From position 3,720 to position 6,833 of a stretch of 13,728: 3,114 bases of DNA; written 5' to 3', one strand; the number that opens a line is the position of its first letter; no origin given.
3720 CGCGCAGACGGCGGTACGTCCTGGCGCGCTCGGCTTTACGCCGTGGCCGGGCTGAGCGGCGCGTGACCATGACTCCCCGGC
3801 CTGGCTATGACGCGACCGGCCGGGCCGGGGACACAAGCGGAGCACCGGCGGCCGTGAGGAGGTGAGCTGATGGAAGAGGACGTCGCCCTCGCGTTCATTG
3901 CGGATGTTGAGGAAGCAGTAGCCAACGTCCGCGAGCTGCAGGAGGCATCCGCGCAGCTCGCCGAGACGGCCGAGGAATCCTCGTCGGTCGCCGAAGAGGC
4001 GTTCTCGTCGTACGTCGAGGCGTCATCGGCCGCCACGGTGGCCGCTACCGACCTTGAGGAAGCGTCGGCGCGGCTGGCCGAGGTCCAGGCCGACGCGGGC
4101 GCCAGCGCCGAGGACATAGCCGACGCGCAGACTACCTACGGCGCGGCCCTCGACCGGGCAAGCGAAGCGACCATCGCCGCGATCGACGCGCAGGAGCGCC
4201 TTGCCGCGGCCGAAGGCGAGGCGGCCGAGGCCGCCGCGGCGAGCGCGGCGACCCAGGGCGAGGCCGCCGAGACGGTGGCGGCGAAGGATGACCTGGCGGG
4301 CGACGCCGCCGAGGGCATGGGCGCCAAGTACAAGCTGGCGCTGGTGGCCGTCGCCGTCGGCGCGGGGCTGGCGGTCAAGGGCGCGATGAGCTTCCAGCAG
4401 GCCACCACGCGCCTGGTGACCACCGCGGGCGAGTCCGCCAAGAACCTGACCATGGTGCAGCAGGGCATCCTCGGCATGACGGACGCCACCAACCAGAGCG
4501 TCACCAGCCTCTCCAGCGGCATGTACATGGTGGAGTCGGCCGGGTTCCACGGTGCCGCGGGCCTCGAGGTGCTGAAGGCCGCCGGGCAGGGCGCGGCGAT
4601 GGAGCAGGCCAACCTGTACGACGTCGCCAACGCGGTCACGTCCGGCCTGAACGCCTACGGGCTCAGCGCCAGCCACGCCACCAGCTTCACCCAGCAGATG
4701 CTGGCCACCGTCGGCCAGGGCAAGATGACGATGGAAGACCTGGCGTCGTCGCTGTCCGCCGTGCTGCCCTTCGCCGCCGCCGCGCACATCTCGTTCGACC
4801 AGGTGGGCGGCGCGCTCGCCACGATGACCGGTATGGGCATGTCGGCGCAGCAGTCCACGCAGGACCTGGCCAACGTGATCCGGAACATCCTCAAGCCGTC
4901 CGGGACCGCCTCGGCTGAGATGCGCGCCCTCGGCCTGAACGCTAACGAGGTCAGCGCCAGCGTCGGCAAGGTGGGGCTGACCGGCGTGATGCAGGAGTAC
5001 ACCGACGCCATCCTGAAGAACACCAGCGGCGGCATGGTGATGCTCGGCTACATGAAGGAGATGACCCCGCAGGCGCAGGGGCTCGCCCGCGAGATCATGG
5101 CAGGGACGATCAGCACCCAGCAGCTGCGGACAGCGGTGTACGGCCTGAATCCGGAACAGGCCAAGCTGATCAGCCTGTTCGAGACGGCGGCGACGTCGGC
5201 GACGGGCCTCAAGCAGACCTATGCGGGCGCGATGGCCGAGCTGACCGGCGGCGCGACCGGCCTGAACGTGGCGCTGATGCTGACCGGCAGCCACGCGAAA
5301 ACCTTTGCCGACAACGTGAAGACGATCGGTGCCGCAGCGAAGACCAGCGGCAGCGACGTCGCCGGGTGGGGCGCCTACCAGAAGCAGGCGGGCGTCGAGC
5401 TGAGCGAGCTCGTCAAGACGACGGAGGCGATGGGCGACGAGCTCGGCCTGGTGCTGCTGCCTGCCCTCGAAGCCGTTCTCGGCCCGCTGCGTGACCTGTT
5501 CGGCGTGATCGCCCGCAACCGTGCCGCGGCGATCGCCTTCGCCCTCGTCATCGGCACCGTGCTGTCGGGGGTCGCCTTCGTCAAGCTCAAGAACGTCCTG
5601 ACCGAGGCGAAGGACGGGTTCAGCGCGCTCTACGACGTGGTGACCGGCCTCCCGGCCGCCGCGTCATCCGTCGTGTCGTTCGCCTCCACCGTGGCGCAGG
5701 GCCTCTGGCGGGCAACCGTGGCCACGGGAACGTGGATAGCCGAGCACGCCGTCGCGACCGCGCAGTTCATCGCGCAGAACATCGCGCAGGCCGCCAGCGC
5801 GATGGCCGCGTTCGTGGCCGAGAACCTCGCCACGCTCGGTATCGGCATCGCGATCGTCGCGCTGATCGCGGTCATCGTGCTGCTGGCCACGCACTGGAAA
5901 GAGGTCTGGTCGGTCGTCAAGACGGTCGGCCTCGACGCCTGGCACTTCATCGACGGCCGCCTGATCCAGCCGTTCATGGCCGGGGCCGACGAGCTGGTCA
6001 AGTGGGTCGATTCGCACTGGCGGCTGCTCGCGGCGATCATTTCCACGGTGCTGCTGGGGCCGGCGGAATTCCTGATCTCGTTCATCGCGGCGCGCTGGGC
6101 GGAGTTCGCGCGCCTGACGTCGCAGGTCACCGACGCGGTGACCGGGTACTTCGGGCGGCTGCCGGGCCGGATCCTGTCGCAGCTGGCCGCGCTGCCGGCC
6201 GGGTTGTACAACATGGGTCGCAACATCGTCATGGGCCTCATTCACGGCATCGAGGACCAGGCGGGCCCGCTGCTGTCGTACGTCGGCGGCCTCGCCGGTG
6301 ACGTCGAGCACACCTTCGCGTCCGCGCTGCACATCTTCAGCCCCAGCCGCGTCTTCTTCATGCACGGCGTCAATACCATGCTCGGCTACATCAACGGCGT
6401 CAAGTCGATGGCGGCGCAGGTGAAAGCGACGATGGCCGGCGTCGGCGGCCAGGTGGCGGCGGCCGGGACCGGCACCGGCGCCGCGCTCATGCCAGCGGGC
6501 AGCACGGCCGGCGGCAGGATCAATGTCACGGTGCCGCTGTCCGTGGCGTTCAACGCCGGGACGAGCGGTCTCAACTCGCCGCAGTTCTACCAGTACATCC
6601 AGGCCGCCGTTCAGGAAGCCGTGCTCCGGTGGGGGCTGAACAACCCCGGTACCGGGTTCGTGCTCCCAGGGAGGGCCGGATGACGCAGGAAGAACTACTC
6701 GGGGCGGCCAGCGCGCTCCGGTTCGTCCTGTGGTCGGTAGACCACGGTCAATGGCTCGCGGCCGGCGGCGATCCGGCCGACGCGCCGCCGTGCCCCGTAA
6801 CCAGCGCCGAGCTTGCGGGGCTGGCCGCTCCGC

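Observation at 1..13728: The window closes on itself: 25-bp terminal identity with an ORF running in frame across the junction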

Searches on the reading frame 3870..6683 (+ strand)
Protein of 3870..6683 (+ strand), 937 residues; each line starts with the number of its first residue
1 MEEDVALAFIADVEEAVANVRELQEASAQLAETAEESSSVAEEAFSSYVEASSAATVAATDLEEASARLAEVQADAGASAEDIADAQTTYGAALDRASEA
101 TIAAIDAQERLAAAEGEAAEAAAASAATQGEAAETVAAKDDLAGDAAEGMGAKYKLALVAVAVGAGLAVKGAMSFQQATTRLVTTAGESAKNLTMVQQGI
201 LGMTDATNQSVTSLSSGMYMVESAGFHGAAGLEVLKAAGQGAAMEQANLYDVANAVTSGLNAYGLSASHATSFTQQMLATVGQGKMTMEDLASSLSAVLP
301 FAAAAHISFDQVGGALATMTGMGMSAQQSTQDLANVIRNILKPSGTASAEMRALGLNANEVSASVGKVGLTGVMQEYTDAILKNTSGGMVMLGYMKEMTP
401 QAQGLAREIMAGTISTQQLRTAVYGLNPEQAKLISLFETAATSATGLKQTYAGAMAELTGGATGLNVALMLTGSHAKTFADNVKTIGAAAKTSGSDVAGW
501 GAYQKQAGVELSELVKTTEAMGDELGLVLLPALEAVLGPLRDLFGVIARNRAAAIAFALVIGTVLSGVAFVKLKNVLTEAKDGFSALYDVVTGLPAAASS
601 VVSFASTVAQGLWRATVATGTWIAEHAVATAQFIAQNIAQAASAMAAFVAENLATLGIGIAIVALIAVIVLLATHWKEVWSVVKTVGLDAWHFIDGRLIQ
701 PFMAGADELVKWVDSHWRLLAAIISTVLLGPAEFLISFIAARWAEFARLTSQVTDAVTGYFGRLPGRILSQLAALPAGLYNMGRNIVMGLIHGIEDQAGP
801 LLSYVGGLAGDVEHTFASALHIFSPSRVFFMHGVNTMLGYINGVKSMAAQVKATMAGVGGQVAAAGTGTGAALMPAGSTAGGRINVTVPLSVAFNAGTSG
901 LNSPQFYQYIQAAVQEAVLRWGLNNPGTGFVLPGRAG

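Call 9: search_protein_families(library=pfam, max_evalue=0.01, proteins=[window:3870-6683:+])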
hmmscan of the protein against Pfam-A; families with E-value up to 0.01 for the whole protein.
window:3870-6683:+ (937 aa): 1 family
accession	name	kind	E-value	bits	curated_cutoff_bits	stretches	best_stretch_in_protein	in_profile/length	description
PF10145.14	PhageMin_Tail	-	1.7e-20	74.2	33.2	1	200-383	4-186/201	Phage-related minor tail protein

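Call 10: search_protein_families(library=phrogs, max_evalue=0.01, proteins=[window:3870-6683:+])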
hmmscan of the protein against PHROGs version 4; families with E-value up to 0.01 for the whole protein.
window:3870-6683:+ (937 aa): 20 families
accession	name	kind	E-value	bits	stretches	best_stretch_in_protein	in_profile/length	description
phrog_2723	-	tail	2.7e-37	129.3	1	55-672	70-700/1578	tail length tape measure protein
phrog_1272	-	tail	3.3e-33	115.6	2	19-757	103-747/1606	tail length tape measure protein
phrog_5493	-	tail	2.3e-19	70.2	2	590-872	745-1037/1102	tail length tape measure protein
phrog_991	-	tail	3.3e-19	69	1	13-900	151-848/1966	tail length tape measure protein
phrog_4704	-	tail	4e-19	69.7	1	16-366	57-410/625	tail length tape measure protein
phrog_58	-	tail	5.3e-19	69.1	1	22-887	191-1022/1544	tail length tape measure protein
phrog_305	-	tail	4.1e-16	59.8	1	312-870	254-760/1001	tail length tape measure protein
phrog_1533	-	tail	1.8e-14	53.3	1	20-678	95-675/1688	tail length tape measure protein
phrog_5448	-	tail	4.3e-12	44.7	1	751-885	1900-2036/3103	tail length tape measure protein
phrog_36688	-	tail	2.1e-09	36.4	1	147-376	49-274/1600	tail length tape measure protein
phrog_167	-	tail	4.5e-09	35.6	1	14-675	113-716/1555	tail length tape measure protein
phrog_1204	-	tail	6.7e-08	31.8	1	767-861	1279-1374/1483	tail protein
phrog_37649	-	tail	3.8e-06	25.3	1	168-379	453-663/2006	tail length tape measure protein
phrog_8462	-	tail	3.5e-05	23.7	1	457-868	178-537/672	tail length tape measure protein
phrog_28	-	tail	0.00013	21.6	1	19-705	156-706/1228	tail length tape measure protein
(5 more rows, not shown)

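Call 13: find_encoding_contigs(protein=window:3870-6683:+, flank=10000, max_places=10)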
Protein window:3870-6683:+ (937 aa): 3 contigs read that carry it; 3 places shown.
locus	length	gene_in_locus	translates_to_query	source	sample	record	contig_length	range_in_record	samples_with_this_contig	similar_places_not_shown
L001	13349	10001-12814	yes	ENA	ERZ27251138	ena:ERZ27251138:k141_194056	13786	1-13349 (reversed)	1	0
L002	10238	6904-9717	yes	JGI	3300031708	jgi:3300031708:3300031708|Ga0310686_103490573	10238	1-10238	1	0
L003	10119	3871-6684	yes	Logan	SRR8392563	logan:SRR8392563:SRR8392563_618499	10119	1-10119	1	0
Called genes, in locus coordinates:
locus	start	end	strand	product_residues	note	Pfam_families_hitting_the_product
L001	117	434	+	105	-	-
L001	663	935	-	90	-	-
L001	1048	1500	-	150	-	-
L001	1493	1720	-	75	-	-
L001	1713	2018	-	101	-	-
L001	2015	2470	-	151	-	PF13560:HTH_31 (faint), PF01381:HTH_3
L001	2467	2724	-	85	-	-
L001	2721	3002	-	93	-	-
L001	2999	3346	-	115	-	-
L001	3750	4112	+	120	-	-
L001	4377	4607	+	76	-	-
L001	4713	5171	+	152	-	-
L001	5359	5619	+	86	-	-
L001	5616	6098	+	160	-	PF05866:RusA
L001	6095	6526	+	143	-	-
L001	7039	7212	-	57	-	-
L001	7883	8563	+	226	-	-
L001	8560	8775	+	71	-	-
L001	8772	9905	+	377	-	PF13384:HTH_23 (weak)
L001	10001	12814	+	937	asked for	PF10145:PhageMin_Tail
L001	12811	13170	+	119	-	-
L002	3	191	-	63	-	?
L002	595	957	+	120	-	-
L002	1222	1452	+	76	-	-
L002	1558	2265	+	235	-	-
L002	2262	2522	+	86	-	-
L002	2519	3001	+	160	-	PF05866:RusA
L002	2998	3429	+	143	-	-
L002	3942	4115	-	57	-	-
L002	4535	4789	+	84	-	-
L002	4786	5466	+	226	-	-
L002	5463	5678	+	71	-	-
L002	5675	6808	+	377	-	PF13384:HTH_23 (weak)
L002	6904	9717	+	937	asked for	PF10145:PhageMin_Tail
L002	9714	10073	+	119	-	-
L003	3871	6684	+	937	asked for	PF10145:PhageMin_Tail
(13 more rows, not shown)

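Call 22: search_dna_similar(query=window:3870-6683:+, collection=phages, mode=protein, max_rows=15)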
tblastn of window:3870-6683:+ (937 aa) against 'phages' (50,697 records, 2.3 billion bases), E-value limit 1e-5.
Records with a match: 440; places in all: 440; records where one place covers at least 80% of the query: 0.
Best place of each record, by identity: <60% 440.
By first word of the organism name: Mycobacterium 173; Arthrobacter 165; Gordonia 36; Microbacterium 20; Streptomyces 11; Curtobacterium 8; Clostridium 7; Dinoroseobacter 3; Prochlorococcus 3; Marinitoga 2; and 8 more.
By host as written in the record: Mycobacterium smegmatis mc2 155 129; Arthrobacter sp. ATCC 21022 98; Arthrobacter globiformis B-2979 41; Gordonia terrae 3612 28; Mycobacterium smegmatis mc#155 17; Mycobacterium smegmatis mc2155 17; Microbacterium foliorum NRRL B-24224 13; Arthrobacter sp. (ATCC 21022) 7; and 37 more.
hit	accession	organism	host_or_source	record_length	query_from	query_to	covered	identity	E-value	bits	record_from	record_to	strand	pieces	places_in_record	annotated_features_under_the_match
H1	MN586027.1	Arthrobacter phage Mufasa8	Arthrobacter sp. ATCC 21022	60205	175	543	39%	34.0%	3e-48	193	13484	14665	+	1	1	16: tapemeasure protein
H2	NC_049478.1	Arthrobacter phage Mufasa8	Arthrobacter sp. ATCC 21022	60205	175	543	39%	34.0%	3e-48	193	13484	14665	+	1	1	16: tail length tape measure protein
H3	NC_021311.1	Mycobacterium phage Phaux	Mycobacterium smegmatis mc2 155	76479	175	543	39%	26.2%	1e-9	69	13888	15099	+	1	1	21: tail length tape measure protein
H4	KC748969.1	Mycobacterium phage Phaux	Mycobacterium smegmatis mc2 155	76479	175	543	39%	26.2%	1e-9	69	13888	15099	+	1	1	21: tape measure protein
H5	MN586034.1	Mycobacterium phage Hoonter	Mycobacterium smegmatis mc#155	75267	175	543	39%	26.2%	1e-9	69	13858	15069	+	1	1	24: tape measure protein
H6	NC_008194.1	Mycobacterium phage 244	Mycobacterium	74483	175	543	39%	26.2%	1e-9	69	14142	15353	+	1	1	tail length tape measure protein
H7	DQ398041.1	Mycobacterium phage 244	Mycobacterium sp.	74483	175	543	39%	26.2%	1e-9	69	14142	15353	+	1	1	24: tape measure protein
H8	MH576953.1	Mycobacterium phage Hopey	Mycobacterium smegmatis mc2155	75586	175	543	39%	26.2%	1e-9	69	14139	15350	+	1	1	24: tape measure protein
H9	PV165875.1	Mycobacterium phage Policronamos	Mycobacterium smegmatis mc#155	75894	175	543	39%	26.2%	1e-9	69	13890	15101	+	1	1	22: tape measure protein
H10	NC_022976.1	Mycobacterium phage Nala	Mycobacterium smegmatis mc2 155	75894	175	543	39%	26.2%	1e-9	69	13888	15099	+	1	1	22: tail length tape measure protein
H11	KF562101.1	Mycobacterium phage Nala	Mycobacterium smegmatis mc2 155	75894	175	543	39%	26.2%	1e-9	69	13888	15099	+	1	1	22: tape measure protein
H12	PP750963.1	Mycobacterium phage Stank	Mycobacterium smegmatis mc2155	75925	175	543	39%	26.2%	1e-9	69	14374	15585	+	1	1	25: tape measure protein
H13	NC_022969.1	Mycobacterium phage PhatBacter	Mycobacterium smegmatis mc2 155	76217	175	543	39%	26.2%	1e-9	69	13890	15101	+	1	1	22: tail length tape measure protein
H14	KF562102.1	Mycobacterium phage PhatBacter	Mycobacterium smegmatis mc2 155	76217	175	543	39%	26.2%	1e-9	69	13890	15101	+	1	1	22: tape measure protein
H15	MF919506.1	Mycobacterium phage FireRed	Mycobacterium smegmatis mc2 155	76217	175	543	39%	26.2%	1e-9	69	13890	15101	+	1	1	tape measure protein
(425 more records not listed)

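Call 24: search_dna_similar(query=window:3870-6683:+, collection=plasmids, mode=protein, max_rows=15)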
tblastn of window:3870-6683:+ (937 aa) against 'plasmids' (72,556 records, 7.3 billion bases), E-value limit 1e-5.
Records with a match: 7; places in all: 7; records where one place covers at least 80% of the query: 0.
Best place of each record, by identity: <60% 7.
By first word of the organism name: Clostridium 2; Amycolatopsis 1; Mycobacterium 1; Streptomyces 1; Clostridiaceae 1; Azospirillum 1.
By predicted mobility (MOB-suite, as given by PLSDB): non-mobilizable 6; mobilizable 1.
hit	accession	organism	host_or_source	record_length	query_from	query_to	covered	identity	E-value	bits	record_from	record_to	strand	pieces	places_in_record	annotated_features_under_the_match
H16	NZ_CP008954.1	Amycolatopsis japonica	soil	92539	175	573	43%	39.3%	2e-57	223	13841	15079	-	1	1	phage tail tape measure protein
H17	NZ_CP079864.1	Mycobacterium sp. SMC-2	Homo sapiens,sputum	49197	174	531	37%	35.3%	9e-38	185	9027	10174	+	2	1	phage tail tape measure protein | hypothetical protein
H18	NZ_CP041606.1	Streptomyces sp. S1D4-14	Isolated strain,Microscale soil grain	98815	175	538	39%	33.4%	7e-47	191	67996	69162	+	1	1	phage tail tape measure protein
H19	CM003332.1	Clostridium botulinum C/D str. BKT12695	Chicken,caecum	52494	173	543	40%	26.9%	1e-10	73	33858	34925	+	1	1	phage tail tape measure protein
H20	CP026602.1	Clostridiaceae bacterium 14S0207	Bos taurus,whole organsim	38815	175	475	32%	26.0%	1e-9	70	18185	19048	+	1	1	phage tail tape measure protein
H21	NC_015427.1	Clostridium botulinum BKT015925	-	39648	173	472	32%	26.1%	2e-8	66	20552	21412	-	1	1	phage tail tape measure protein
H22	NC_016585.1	Azospirillum lipoferum 4B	-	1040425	212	420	22%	30.5%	9e-6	57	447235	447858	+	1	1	none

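Call 37: search_protein_families(library=ncbifam, max_evalue=0.01, proteins=[window:3870-6683:+])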
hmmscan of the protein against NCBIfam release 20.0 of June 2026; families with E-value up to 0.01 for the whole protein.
window:3870-6683:+ (937 aa): 1 family
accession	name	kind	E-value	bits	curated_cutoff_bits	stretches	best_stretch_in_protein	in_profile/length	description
TIGR01760.1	tape_meas_TP901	equivalog_domain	9.4e-12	44.6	28.8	1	160-358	3-203/349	phage tail tape measure protein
